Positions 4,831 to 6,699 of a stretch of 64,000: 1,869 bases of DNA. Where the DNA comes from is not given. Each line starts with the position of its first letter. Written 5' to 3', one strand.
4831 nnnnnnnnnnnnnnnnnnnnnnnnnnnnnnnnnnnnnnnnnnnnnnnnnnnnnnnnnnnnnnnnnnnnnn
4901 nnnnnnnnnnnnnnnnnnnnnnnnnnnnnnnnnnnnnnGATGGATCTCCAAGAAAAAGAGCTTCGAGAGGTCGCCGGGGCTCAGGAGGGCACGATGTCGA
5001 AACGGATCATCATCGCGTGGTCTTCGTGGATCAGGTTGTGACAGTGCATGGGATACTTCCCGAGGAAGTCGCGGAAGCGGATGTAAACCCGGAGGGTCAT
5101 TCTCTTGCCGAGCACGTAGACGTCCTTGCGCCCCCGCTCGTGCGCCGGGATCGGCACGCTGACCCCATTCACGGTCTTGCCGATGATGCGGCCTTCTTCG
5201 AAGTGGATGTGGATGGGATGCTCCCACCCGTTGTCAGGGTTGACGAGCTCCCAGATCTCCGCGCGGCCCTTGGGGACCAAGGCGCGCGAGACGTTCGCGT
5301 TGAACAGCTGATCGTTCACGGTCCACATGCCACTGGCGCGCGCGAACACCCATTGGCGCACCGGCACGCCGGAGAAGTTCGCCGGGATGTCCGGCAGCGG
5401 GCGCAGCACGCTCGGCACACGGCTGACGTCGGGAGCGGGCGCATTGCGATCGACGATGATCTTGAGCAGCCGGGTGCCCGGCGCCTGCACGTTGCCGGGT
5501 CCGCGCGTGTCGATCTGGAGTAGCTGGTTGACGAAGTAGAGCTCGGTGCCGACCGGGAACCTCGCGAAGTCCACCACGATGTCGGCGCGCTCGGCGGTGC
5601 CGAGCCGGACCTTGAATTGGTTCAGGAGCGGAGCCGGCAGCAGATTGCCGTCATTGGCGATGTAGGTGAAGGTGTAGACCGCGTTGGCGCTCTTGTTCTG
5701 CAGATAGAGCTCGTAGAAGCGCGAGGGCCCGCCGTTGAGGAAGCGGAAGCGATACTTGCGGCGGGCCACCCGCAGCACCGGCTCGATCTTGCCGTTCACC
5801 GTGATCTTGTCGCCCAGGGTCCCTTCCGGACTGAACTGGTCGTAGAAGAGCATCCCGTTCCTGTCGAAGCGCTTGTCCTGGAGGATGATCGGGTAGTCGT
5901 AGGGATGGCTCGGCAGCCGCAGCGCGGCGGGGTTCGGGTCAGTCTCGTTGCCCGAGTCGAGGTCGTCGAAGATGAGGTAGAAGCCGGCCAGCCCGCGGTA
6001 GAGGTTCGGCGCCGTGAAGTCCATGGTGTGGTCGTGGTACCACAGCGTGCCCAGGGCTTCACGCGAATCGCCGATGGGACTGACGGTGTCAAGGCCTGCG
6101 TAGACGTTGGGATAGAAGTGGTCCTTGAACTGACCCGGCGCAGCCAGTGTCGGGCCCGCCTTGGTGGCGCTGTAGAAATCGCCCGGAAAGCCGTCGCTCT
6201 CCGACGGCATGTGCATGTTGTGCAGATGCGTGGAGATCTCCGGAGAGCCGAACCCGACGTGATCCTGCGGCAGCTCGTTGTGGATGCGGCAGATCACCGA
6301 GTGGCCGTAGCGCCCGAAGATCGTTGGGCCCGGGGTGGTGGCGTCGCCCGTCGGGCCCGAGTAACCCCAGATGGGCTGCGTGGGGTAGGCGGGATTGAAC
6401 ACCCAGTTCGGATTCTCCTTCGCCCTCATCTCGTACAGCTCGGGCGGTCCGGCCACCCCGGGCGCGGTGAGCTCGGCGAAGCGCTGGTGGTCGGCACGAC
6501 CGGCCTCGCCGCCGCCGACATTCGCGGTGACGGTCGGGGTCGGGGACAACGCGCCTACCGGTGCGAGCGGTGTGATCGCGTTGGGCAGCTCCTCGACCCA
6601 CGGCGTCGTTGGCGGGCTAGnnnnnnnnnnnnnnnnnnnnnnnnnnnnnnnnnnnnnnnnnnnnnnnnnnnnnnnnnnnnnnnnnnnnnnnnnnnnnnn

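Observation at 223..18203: Co-directional 18-kb block pairing both known classes of bacterial Mn(II)-oxidase candidates with copper handling and a dedicated T1SS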

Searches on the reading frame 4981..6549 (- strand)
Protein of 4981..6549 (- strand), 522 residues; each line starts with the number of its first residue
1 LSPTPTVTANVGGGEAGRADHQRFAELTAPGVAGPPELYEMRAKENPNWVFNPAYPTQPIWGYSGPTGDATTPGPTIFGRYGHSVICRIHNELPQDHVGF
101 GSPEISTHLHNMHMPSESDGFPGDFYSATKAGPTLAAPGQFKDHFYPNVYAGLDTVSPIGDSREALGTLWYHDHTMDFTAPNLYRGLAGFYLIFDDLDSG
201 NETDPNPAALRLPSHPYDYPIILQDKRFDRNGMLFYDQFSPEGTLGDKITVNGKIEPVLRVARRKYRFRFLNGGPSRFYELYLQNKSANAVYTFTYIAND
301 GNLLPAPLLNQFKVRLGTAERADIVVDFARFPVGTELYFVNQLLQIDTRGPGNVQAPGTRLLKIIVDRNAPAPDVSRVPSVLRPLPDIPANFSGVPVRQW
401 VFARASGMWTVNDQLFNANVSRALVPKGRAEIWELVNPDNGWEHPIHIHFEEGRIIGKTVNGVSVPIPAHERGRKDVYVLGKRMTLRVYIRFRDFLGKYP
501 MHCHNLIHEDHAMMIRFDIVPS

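Call 6: search_protein_families(library=pfam, proteins=[window:4981-6549:-], max_evalue=0.01)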
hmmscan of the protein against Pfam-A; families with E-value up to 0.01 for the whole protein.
window:4981-6549:- (522 aa): 2 families
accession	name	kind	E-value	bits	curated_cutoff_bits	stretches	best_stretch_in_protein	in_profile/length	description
PF07731.20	Cu-oxidase_2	-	5.6e-16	59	20.4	1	407-520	20-134/137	Multicopper oxidase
PF07732.21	Cu-oxidase_3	-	1.3e-07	32.1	21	0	70-123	22-69/119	Multicopper oxidase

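Call 13: find_homologous_proteins(query=window:4981-6549:-, max_evalue=0.00001)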
Query window:4981-6549:- (522 aa): 4903 proteins with E <= 0.00001 among 8000 candidates; the best 120 are listed.
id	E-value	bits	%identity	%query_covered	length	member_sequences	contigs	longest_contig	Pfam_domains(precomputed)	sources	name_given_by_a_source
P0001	0.0e+0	1237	100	100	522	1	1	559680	PF07731.21,PF07732.22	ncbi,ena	-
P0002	0.0e+0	1020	82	100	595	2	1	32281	PF07731.21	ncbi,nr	ncbi:MAG: multicopper oxidase domain-containing protein [Methylococcaceae bacterium]|nr:multicopper 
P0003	0.0e+0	1014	80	100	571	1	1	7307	PF07731.21,PF07732.22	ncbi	ncbi:MAG: multicopper oxidase family protein [Candidatus Rokuibacteriota bacterium]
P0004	4.1e-293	991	79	100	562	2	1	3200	PF07731.21,PF07732.22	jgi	jgi:FtsP/CotA-like multicopper oxidase with cupredoxin domain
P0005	1.8e-291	986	78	100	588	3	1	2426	PF07731.21,PF07732.22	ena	-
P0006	1.4e-288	976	78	100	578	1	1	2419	PF07731.21,PF07732.22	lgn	-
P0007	1.7e-288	976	77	100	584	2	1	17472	PF07731.21,PF07732.22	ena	-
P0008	4.7e-288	974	79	100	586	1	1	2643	PF07731.21,PF07732.22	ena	-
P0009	1.1e-285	967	76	100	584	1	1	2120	PF07731.21,PF07732.22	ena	-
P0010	4.0e-285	965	78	100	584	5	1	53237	PF07731.21,PF07732.22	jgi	jgi:FtsP/CotA-like multicopper oxidase with cupredoxin domain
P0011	3.6e-284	962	76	100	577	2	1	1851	PF07731.21,PF07732.22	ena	-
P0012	6.0e-284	961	76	100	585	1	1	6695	PF07731.21,PF07732.22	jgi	jgi:FtsP/CotA-like multicopper oxidase with cupredoxin domain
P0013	3.2e-283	959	78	100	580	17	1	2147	PF07731.21,PF07732.22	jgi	jgi:FtsP/CotA-like multicopper oxidase with cupredoxin domain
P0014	1.0e-282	957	77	100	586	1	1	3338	PF07731.21,PF07732.22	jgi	jgi:FtsP/CotA-like multicopper oxidase with cupredoxin domain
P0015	1.4e-282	956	77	100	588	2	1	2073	PF07731.21,PF07732.22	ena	-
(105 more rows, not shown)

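Call 14: find_encoding_contigs(protein=P0001, flank=10000, max_places=4)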
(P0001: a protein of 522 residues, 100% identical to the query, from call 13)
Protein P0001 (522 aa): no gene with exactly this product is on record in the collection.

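Call 15: find_encoding_contigs(protein=P0002, flank=10000, max_places=3)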
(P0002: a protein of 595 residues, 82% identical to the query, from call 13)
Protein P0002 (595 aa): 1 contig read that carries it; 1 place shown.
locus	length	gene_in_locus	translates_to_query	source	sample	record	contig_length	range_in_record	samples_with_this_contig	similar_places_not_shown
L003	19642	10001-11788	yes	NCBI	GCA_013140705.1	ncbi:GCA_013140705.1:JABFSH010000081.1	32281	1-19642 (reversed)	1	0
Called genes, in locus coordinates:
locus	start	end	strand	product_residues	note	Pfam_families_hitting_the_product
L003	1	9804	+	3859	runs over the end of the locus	PF03098:An_peroxidase, PF00353:HemolysinCabind (weak), PF03098:An_peroxidase, PF00353:HemolysinCabind (weak)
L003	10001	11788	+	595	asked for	PF07731:Cu-oxidase_2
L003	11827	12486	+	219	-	PF02630:SCO1-SenC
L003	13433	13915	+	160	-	PF01061:ABC2_membrane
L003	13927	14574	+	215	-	PF01583:APS_kinase, PF13671:AAA_33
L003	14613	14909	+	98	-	PF18765:Polbeta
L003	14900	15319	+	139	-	PF08780:NTase_sub_bind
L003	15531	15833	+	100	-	-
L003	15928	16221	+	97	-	-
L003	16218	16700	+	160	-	-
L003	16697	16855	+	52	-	-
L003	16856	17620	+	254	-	PF01061:ABC2_membrane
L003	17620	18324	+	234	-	PF13555:AAA_29 (faint), PF00005:ABC_tran, PF13304:AAA_21 (faint)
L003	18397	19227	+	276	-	-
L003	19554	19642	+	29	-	PF13469:Sulfotransfer_3 (weak)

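Call 17: find_related_loci(query=A1, collection=genome_contigs, flank=10000)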
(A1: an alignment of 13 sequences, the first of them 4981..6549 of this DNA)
Query A1 (522 aa) in genome_contigs; peptide patterns used: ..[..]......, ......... (x = any residue, [..] = any of these).
599 stretches matched a pattern (row limit reached: there are more); 568 encode a relative of the query (tblastn E <= 1e-3); the best 80 are kept; 77 distinct loci.
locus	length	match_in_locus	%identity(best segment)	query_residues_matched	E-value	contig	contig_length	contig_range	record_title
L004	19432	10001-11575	82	1-520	0e+0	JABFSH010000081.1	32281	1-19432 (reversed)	MAG: Methylococcaceae bacterium isolate WB-IL-06 seq_595, whole genome shotgun sequence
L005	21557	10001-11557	69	1-520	0e+0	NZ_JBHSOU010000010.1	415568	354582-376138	Pseudomonas sp. GCM10022186 strain CGMCC 1.18516 velvet_auto_105_10, whole genome shotgun sequence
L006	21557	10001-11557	69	1-520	0e+0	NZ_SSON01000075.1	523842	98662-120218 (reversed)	Pseudomonas sp. BN102 789, whole genome shotgun sequence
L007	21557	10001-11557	68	1-520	0e+0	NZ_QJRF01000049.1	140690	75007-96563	Pseudomonas taiwanensis strain xwS3 271, whole genome shotgun sequence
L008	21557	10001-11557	68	1-520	0e+0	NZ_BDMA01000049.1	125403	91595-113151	Metapseudomonas resinovorans strain MO-1, whole genome shotgun sequence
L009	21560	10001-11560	68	1-519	0e+0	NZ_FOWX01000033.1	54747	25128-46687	Pseudomonas borbori strain DSM 17834, whole genome shotgun sequence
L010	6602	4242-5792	68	4-520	0e+0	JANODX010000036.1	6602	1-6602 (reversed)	MAG: Vicinamibacteria bacterium isolate SOY_65_metabat_89 SOY_65_k141_15200, whole genome shotgun sequence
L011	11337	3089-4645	67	1-520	0e+0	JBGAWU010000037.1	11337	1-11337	MAG: Methyloglobulus sp. isolate MAG_AAO_AS.71 AAOAS-71_NODE_37_length_11337_cov_2.948224, whole genome shotgun sequence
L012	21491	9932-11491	68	1-520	0e+0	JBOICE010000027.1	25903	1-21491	MAG: Pseudomonas sp. isolate M3-S_concoct.bin.132_sub k127_694159, whole genome shotgun sequence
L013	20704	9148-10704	67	1-520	0e+0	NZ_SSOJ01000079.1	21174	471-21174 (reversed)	Pseudomonas sp. BN417 1923, whole genome shotgun sequence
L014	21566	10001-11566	67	1-520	0e+0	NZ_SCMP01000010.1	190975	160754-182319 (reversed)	Pseudomonas sp. 2FG NODE_10_length_190975_cov_20.354701, whole genome shotgun sequence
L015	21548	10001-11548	68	1-519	0e+0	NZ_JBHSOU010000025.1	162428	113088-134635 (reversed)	Pseudomonas sp. GCM10022186 strain CGMCC 1.18516 velvet_auto_105_25, whole genome shotgun sequence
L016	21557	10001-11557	67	1-520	0e+0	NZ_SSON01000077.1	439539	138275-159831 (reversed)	Pseudomonas sp. BN102 791, whole genome shotgun sequence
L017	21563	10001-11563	66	1-520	0e+0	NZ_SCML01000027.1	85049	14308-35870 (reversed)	Hydrogenophaga sp. 2FB NODE_27_length_85049_cov_18.654399, whole genome shotgun sequence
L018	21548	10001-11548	69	1-519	0e+0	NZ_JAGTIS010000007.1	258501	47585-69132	Metapseudomonas boanensis strain DB1 AS-pseudo_contig7, whole genome shotgun sequence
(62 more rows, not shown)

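Call 37: search_protein_families(library=ncbifam, proteins=[window:4981-6549:-, L017:11586-12242:+, L017:9782-11566:+], max_evalue=0.00001)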
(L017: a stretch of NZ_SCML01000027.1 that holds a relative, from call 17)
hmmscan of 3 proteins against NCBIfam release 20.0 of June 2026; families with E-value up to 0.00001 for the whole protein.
window:4981-6549:- (522 aa): 3 families
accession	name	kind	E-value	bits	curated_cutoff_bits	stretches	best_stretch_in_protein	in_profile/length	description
NF045554.1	AmiPhnlOxPhsA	equivalog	1.2e-38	133.1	950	2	46-351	30-345/581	O-aminophenol oxidase PhsA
NF008205.1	PRK10965.1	equivalog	2e-35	122.6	525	2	71-329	73-289/529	multicopper oxidase CueO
NF008135.0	PRK10883.1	equivalog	5.3e-28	97.7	581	1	157-330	127-287/471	cell division protein FtsP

L017:11586-12242:+ (218 aa): 0 families

L017:9782-11566:+ (594 aa): 3 families
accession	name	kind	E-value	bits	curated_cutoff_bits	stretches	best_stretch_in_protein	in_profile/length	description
NF045554.1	AmiPhnlOxPhsA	equivalog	3.8e-41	141.3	950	2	131-439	40-362/581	O-aminophenol oxidase PhsA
NF008205.1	PRK10965.1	equivalog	1e-35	123.6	525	2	245-402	139-290/529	multicopper oxidase CueO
NF008135.0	PRK10883.1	equivalog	2.5e-27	95.5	581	1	239-562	133-435/471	cell division protein FtsP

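Call 38: search_solved_structures(query=L017:9782-11566:+, max_evalue=0.00001)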
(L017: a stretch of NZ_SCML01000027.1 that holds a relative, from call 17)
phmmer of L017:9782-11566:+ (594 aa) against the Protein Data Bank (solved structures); distinct sequences matched with E-value up to 0.00001: 67 (the best 60 are shown).
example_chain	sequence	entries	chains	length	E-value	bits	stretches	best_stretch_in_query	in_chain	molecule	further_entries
2xll_A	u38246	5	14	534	4.6e-54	186.9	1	148-592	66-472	BILIRUBIN OXIDASE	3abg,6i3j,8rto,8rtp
6iqz_A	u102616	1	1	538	4.7e-54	186.8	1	148-592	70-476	Bilirubin oxidase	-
6iqx_A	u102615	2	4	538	2e-53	184.7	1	148-591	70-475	Bilirubin oxidase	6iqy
8rtr_AAA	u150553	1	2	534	2.8e-53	184.2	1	148-592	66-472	Bilirubin oxidase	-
8rtq_AAA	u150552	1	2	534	6e-53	183.2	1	148-592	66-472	Bilirubin oxidase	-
6i3l_A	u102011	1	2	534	1.4e-52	182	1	148-592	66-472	Bilirubin oxidase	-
6i3k_A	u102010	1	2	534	4.4e-52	180.3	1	148-592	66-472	Bilirubin oxidase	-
7z5p_A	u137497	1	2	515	1.3e-45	159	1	131-594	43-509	Copper oxidase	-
2wsd_A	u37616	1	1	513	1.2e-44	155.7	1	131-593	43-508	SPORE COAT PROTEIN A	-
1gsk_A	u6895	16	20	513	2e-44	155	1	131-593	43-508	SPORE COAT PROTEIN A | COTA LACCASE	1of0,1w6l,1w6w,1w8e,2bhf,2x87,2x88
4akq_A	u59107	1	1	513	5.3e-44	153.6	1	131-593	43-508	SPORE COAT PROTEIN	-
4a67_A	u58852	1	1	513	9.6e-44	152.8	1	131-593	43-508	SPORE COAT PROTEIN A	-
4a68_A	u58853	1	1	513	1.1e-43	152.6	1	131-593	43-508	SPORE COAT PROTEIN A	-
4akp_A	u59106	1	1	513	1.2e-43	152.4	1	131-593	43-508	SPORE COAT PROTEIN A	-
4a66_A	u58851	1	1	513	1.3e-43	152.4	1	131-593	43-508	SPORE COAT PROTEIN A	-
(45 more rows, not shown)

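Call 69: find_encoding_contigs(protein=P0121, flank=1000, max_places=2)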
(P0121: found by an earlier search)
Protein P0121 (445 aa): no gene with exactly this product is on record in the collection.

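Call 70: find_encoding_contigs(protein=P0122, flank=1000, max_places=2)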
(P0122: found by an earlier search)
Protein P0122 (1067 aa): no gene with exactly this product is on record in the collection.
